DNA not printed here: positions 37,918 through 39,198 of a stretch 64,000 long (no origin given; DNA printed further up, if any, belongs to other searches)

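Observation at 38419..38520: FAD subunit of the molybdo-hydroxylase carries a C-x15-C-x7-C-x8-C insertion matching the [4Fe-4S] loop of 4-hydroxybenzoyl-CoA reductase HcrB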

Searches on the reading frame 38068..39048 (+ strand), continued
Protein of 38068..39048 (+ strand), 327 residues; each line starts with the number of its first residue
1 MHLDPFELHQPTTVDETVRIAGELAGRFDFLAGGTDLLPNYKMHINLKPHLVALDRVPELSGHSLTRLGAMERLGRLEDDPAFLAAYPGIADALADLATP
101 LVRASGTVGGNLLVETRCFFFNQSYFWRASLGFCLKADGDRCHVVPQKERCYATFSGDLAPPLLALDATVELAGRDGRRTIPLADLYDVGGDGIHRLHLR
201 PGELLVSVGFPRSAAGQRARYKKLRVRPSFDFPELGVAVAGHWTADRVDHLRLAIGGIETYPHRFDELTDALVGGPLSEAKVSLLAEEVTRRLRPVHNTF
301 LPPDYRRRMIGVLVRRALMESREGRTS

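Call 8: find_encoding_contigs(protein=P0001, flank=10000, max_places=3)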
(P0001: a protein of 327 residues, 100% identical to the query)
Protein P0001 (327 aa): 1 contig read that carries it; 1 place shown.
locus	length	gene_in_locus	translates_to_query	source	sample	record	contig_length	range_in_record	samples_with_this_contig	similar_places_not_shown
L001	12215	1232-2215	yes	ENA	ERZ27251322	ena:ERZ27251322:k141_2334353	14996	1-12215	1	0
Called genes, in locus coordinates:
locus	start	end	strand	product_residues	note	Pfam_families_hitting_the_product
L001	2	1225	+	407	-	?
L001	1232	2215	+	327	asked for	PF00941:FAD_binding_5, PF03450:CO_deh_flav_C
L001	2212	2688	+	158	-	-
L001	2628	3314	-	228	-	PF00551:Formyl_trans_N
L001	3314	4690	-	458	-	PF01523:PmbA_TldD_1st, PF19290:PmbA_TldD_2nd, PF19289:PmbA_TldD_3rd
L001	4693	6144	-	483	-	PF01523:PmbA_TldD_1st, PF19290:PmbA_TldD_2nd (faint), PF19289:PmbA_TldD_3rd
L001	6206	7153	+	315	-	PF01596:Methyltransf_3, PF13578:Methyltransf_24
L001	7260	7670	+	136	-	-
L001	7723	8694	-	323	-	PF08271:Zn_Ribbon_TF, PF00382:TFIIB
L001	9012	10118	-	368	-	-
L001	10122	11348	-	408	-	-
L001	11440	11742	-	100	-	-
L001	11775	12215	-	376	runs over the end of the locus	PF10432:bact-PGI_C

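Call 25: search_protein_representatives(protein=window:38068-39048:+)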
Query: 327 residues. Proteins with E-value up to 0.001 (for the whole library): 11280; up to 1e-10: 3842; up to 1e-30: 469. The best 150 are listed.
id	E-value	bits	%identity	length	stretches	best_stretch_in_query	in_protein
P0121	3.6e-145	499.8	68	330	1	1-322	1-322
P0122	3.5e-106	371.7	69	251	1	78-326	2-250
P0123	2.1e-85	303.4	48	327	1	3-324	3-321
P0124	3.2e-85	302.8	47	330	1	3-318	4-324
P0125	2.1e-81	290.2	45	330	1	3-321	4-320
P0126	1.3e-78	281.0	47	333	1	2-320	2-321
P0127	4.6e-78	279.3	46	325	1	2-319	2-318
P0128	7.8e-77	275.2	44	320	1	3-318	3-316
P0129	2.6e-76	273.5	46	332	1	2-321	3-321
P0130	8.8e-75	268.5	41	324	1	2-319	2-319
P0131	4.4e-74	266.2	46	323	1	2-318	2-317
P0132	1.1e-73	264.8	45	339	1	3-317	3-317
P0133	1.3e-73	264.6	46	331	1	3-319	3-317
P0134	1.5e-70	254.5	42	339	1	2-323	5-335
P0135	1.8e-70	254.3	48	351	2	3-266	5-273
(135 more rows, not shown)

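Call 29: find_encoding_contigs(protein=P0054, flank=10000, max_places=2)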
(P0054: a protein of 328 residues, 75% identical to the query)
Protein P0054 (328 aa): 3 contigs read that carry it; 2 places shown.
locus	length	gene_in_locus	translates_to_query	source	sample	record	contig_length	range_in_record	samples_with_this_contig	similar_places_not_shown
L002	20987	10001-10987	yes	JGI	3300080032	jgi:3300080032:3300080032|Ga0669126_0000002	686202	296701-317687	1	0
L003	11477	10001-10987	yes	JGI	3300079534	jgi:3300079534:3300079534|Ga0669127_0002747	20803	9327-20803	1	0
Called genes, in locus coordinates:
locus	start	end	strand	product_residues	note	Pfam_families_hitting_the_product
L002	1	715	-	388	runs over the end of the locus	-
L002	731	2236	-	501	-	PF00092:VWA (weak), PF13519:VWA_2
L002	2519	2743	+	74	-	PF00833:Ribosomal_S17e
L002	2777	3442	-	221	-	PF01912:eIF-6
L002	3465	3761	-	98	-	PF01198:Ribosomal_L31e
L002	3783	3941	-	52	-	PF00832:Ribosomal_L39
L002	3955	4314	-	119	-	PF01984:dsDNA_bind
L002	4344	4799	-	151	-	PF01090:Ribosomal_S19e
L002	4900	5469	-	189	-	PF07790:Pilin_N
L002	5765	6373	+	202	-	PF12804:NTP_transf_3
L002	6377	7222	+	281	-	PF02625:XdhC_CoxI, PF13478:XdhC_C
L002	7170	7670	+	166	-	PF00111:Fer2, PF13085:Fer2_3 (weak), PF01799:Fer2_2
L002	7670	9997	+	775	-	PF01315:Ald_Xan_dh_C, PF02738:MoCoBD_1, PF20256:MoCoBD_2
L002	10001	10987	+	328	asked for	PF00941:FAD_binding_5, PF03450:CO_deh_flav_C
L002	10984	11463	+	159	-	PF02195:ParB_N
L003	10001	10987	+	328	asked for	PF00941:FAD_binding_5, PF03450:CO_deh_flav_C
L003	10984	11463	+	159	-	PF02195:ParB_N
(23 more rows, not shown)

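Call 30: find_encoding_contigs(protein=P0012, flank=10000, max_places=2)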
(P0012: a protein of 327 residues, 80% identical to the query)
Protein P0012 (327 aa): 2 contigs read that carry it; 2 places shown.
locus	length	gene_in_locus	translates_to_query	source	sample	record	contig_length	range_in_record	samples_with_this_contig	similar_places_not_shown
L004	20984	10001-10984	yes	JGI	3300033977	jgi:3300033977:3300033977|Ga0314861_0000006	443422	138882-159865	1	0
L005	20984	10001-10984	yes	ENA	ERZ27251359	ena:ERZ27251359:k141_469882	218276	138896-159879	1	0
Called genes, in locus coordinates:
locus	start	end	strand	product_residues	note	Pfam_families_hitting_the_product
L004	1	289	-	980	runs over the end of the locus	-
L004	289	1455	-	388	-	-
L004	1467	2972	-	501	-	PF00092:VWA (weak), PF13519:VWA_2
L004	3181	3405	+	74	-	PF00833:Ribosomal_S17e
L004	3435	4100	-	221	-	PF01912:eIF-6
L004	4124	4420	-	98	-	PF01198:Ribosomal_L31e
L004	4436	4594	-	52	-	PF00832:Ribosomal_L39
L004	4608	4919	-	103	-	PF01984:dsDNA_bind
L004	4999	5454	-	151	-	PF01090:Ribosomal_S19e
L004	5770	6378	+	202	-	PF01128:IspD (weak), PF12804:NTP_transf_3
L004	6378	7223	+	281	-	PF02625:XdhC_CoxI, PF13478:XdhC_C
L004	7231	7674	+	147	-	PF00111:Fer2, PF13085:Fer2_3 (weak), PF01799:Fer2_2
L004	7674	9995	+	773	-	PF01315:Ald_Xan_dh_C, PF02738:MoCoBD_1, PF20256:MoCoBD_2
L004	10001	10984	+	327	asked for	PF00941:FAD_binding_5, PF03450:CO_deh_flav_C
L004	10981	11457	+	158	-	PF02195:ParB_N (weak)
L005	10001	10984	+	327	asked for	PF00941:FAD_binding_5, PF03450:CO_deh_flav_C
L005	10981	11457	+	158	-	PF02195:ParB_N (weak)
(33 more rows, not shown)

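Call 32: find_related_loci(query=A1, collection=genome_contigs, flank=10000)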
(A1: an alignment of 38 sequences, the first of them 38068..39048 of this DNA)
Query A1 (327 aa) in genome_contigs; peptide patterns used: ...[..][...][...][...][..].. (x = any residue, [..] = any of these).
600 stretches matched a pattern (row limit reached: there are more); 599 encode a relative of the query (tblastn E <= 1e-3); the best 80 are kept; 80 distinct loci.
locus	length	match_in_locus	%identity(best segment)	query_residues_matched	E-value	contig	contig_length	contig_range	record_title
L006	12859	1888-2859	72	1-324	7e-155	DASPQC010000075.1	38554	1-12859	MAG TPA_asm: Thermoplasmata archaeon isolate SMAG_U12189 k141_165314, whole genome shotgun sequence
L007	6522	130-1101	70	1-324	5e-150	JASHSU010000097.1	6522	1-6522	MAG: Thermoplasmata archaeon isolate JOPF135 JOPF_AWAY_contig_744974, whole genome shotgun sequence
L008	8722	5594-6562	69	1-323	1e-144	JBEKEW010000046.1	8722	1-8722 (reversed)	MAG: Thermoplasmata archaeon isolate SPRUCE 215 SPRUCE_215_46, whole genome shotgun sequence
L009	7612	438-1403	70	1-321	2e-142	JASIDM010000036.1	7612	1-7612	MAG: Thermoplasmata archaeon isolate JOPF413 JOPF_A141_contig_26283, whole genome shotgun sequence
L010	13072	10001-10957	66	1-318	4e-137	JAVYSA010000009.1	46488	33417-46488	MAG: Thermoplasmata archaeon isolate DRTY-16_202007_bins_23 DRTY-16_202007_bins_23_scaffold_9, whole genome shotgun sequ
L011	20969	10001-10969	67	1-323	5e-135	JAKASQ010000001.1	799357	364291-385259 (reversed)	MAG: Thermoplasmata archaeon isolate YP1.bin63 NODE_5_length_799357_cov_57.063534, whole genome shotgun sequence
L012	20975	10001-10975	64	1-324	6e-133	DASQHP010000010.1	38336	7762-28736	MAG TPA_asm: Thermoplasmata archaeon isolate SMAG_U11836 k141_200739, whole genome shotgun sequence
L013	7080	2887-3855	67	1-323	3e-128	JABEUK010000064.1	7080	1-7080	MAG: Thermoplasmata archaeon isolate MAG 1 k99_817407, whole genome shotgun sequence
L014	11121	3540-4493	63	1-318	2e-127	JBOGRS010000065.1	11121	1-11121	MAG: Thermoplasmata archaeon isolate SE1505_metabat2.bin.34 NODE_1166_length_11121_cov_1.849736, whole genome shotgun se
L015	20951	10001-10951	45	1-319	2e-92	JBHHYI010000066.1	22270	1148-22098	MAG: bacterium isolate Maj_2_bin.63 NODE_1083_length_22270_cov_26.222867, whole genome shotgun sequence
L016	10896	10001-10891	48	1-299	2e-91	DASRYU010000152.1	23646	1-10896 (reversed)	MAG TPA_asm: Thermoplasmatota archaeon isolate SMAG_U13571 k141_9737, whole genome shotgun sequence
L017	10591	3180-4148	46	1-326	7e-91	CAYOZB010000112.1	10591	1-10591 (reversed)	MAG TPA_asm: uncultured Halobacteriales archaeon isolate SRP136066_co1_251 genome assembly, contig: NODE_8289_length_105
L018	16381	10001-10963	47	1-323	1e-89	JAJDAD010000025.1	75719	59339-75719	MAG: candidate division KSB1 bacterium isolate OFTM153 OFTM153_24, whole genome shotgun sequence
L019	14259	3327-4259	47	1-312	1e-87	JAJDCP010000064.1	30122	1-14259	MAG: Planctomycetota bacterium isolate OFTM248 OFTM248_63, whole genome shotgun sequence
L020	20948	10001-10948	47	1-318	2e-83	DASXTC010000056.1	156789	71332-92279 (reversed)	MAG TPA_asm: Candidatus Polarisedimenticolia bacterium isolate SMAG_U4682 k141_1523445, whole genome shotgun sequence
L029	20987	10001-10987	40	1-326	1e-78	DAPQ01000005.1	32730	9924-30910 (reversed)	MAG TPA_asm: Euryarchaeota archaeon UBA19 UBA19_contig_7112, whole genome shotgun sequence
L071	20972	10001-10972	39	1-321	2e-70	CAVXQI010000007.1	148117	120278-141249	MAG: uncultured Acidobacteriaceae bacterium isolate MFD01872.bin.2.84 genome assembly, contig: contig_135966, whole geno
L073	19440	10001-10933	43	6-316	1e-70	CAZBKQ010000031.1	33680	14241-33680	MAG TPA_asm: uncultured Rhodospirillaceae bacterium isolate SRP134809_co1_146 genome assembly, contig: NODE_2288_length_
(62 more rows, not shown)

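Call 36: predict_structure(alignment_id=A1)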
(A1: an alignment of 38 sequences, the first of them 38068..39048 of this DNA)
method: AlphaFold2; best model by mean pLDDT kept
length: 327 residues; sequences in the alignment: 38
mean_pLDDT: 93.4   pTM: 0.92
mean pLDDT of the five models: 93.4, 92.8, 92.4, 92.3, 92.0
residues with pLDDT >= 90: 262; 70-90: 58; 50-70: 7; < 50: 0
segments of 3 or more residues with pLDDT < 50: none
pLDDT, mean of each block of 10 residues (from residue 1): 88 98 95 82 89 97 98 96 97 89 92 90 85 89 93 94 98 98 95 92 97 96 85 90 95 96 97 97 98 95 97 98 80
secondary structure, 60 per line:
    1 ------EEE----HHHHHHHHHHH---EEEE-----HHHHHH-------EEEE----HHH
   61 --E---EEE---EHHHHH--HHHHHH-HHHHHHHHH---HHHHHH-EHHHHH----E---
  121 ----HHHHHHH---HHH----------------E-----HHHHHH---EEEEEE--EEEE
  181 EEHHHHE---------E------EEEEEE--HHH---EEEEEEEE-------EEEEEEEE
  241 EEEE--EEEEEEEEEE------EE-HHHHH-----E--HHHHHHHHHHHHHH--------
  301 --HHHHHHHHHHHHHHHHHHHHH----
elements in order: E7-9 H14-24 E28-31 H37-42 E50-53 E67-69 H74-78 H81-86 H88-96 H100-105 H108-112 H125-131 H160-165 E169-174 E177-182 H183-186 E204-209 E218-225 E233-244 E247-256 H266-270 H279-292 H303-323

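Call 40: fold_search(model_id=the predicted structure, library=pdb)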
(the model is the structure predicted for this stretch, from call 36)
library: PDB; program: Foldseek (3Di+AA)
matches with E <= 10: 368; with E <= 0.001: 83
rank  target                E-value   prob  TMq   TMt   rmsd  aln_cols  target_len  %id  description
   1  1rm6_B                2.2e-33  1.00  0.91  0.92   1.8       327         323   37  Structure of 4-hydroxybenzoyl-CoA reductase from Thauera aromatica (released 2004-12-21)
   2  1ffu_C                3.8e-25  1.00  0.80  0.91   2.5       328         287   27  CARBON MONOXIDE DEHYDROGENASE FROM HYDROGENOPHAGA PSEUDOFLAVA WHICH LACKS THE MO-PYRANOPTERIN MOIETY OF THE MOLYBDENUM (released 2000-09-15)
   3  1ffv_C                7.6e-25  1.00  0.79  0.90   3.3       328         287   26  CARBON MONOXIDE DEHYDROGENASE FROM HYDROGENOPHAGA PSEUDOFLAVA (released 2000-09-15)
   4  1n60_C                9.1e-25  1.00  0.80  0.90   3.2       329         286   23  Crystal Structure of the Cu,Mo-CO Dehydrogenase (CODH); Cyanide-inactivated Form (released 2002-12-18)
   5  5y6q_B                1.1e-23  1.00  0.84  0.83   3.4       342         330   25  Crystal structure of an aldehyde oxidase from Methylobacillus sp. KY4400 (released 2018-01-24)
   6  1n61_C                1.4e-23  1.00  0.79  0.90   3.2       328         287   23  Crystal Structure of the Cu,Mo-CO Dehydrogenase (CODH); Dithionite reduced state (released 2002-12-18)
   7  1t3q_C                2.3e-23  1.00  0.75  0.85   3.6       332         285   22  Crystal structure of quinoline 2-Oxidoreductase from Pseudomonas Putida 86 (released 2004-09-14)
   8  1zxi_C                1.2e-22  1.00  0.79  0.90   3.2       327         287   23  Reconstituted CO dehydrogenase from Oligotropha carboxidovorans (released 2005-10-11)
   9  1zxi_F                1.8e-22  1.00  0.78  0.88   3.8       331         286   23  Reconstituted CO dehydrogenase from Oligotropha carboxidovorans (released 2005-10-11)
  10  5g5g_B                1.3e-21  1.00  0.77  0.79   4.1       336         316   26  Escherichia coli Periplasmic Aldehyde Oxidase (released 2016-09-28)
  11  7dqx_E                1.2e-20  1.00  0.77  0.85   3.2       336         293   24  Crystal structure of xanthine dehydrogenase family protein (released 2022-01-26)
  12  4zoh_B                1.3e-20  1.00  0.74  0.87   2.8       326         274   20  Crystal structure of glyceraldehyde oxidoreductase (released 2016-02-03)
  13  7dqx_B                7.4e-20  1.00  0.77  0.88   3.1       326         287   23  Crystal structure of xanthine dehydrogenase family protein (released 2022-01-26)
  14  8uem_B                8.4e-20  1.00  0.75  0.84   3.5       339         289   23  The CryoEM structure of the high affinity Carbon monoxide dehydrogenase from Mycobacterium smegmatis (released 2024-10-16)
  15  3hrd_C                2.8e-18  1.00  0.74  0.83   3.1       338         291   20  Crystal structure of nicotinate dehydrogenase (released 2009-06-30)
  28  3amz_A                4.4e-15  1.00  0.68  0.19   5.1       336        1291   17  Bovine Xanthine Oxidoreductase urate bound form (released 2010-12-01)
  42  6a7x_B                1.6e-14  1.00  0.69  0.19   3.9       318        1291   18  Rat Xanthine oxidoreductase, D428A variant, NAD bound form (released 2019-07-24)
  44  6abu_B                1.6e-14  1.00  0.68  0.19   4.1       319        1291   18  Rat Xanthine oxidoreductase, NAD bound form (released 2019-07-31)
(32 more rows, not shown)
